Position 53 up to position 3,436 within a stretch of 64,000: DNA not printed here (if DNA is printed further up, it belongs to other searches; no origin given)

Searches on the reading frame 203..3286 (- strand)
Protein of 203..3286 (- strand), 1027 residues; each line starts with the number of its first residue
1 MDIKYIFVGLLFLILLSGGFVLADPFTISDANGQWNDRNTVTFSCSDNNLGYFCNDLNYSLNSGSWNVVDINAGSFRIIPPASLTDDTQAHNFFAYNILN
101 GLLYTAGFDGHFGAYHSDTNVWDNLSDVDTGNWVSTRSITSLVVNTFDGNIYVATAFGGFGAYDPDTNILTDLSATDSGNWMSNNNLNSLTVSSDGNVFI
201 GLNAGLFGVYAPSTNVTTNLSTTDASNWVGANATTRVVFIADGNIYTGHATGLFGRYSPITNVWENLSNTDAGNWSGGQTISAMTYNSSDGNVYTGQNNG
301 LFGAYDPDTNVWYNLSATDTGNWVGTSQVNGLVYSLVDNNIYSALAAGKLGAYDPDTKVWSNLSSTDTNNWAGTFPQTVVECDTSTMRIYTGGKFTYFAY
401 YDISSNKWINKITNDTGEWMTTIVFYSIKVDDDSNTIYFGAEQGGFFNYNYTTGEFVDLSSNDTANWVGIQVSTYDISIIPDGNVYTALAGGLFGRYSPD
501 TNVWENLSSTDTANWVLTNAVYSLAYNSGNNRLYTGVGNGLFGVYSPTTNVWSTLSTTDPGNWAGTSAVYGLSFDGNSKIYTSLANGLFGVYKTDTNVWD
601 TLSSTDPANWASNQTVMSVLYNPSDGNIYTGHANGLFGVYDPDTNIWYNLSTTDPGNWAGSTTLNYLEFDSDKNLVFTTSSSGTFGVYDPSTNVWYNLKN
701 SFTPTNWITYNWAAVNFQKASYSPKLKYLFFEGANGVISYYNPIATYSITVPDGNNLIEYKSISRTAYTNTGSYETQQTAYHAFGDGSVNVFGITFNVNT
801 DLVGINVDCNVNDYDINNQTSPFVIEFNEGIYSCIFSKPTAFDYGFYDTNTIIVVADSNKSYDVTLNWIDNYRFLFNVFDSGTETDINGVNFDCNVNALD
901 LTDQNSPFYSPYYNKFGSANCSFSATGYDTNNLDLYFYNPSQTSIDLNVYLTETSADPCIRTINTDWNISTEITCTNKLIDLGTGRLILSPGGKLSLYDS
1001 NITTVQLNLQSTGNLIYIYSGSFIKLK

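Call 17: search_protein_families(library=pfam, proteins=[window:203-3286:-], max_evalue=0.001)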
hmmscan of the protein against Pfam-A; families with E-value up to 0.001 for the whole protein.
window:203-3286:- (1027 aa): 2 families
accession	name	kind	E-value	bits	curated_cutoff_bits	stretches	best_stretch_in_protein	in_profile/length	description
PF07646.21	Kelch_2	-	1e-10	41.5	21.3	0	680-699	26-45/48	Kelch motif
PF14783.12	BBS2_Mid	-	3.5e-09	37.2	27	0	576-607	49-80/108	Ciliary BBSome complex subunit 2, middle region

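Call 94: search_protein_families(library=phrogs, alignment_id=A5, max_evalue=0.001)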
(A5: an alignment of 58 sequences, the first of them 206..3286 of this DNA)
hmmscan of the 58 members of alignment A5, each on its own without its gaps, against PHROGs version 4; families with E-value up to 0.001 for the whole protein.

A. member 1, window:206-3286:- (1027 aa): 1 family
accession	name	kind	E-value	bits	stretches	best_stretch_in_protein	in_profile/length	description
phrog_12615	-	unknown function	5.8e-08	33.2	1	246-369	103-222/290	-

B. families by the number of members that match (of 58 scanned): 45 families (the first 25 are shown)
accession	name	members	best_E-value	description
phrog_1035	-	3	1.8e-10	endonuclease VII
phrog_28061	-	3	5e-09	-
phrog_1075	-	1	3.2e-112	tRNA splicing ligase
phrog_850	-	1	1.7e-55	RNA-binding protein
phrog_540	-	1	8.9e-47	nucleotide-sugar epimerase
phrog_7851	-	1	2.3e-43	cysteine dioxygenase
phrog_8133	-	1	1.2e-39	-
phrog_200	-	1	1.7e-35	lipoprotein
phrog_32430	-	1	3e-32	tRNA splicing ligase RtcB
phrog_1383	-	1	6.9e-18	virion structural protein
phrog_36144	-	1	1.6e-12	-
phrog_14949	-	1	3.4e-12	-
phrog_15412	-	1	1.4e-10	-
phrog_22677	-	1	1.9e-09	-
phrog_1198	-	1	2.2e-09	MutT/NUDIX hydrolase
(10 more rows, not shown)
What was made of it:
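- On Tailed virus (Caudoviricetes) genome: Weak unassigned PHROG hits: 'portal protein' 3e-8 and 'virion structural protein' 7e-18 (call 94).
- Several of the 'cellular' genes have strong PHROG families (call 94).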
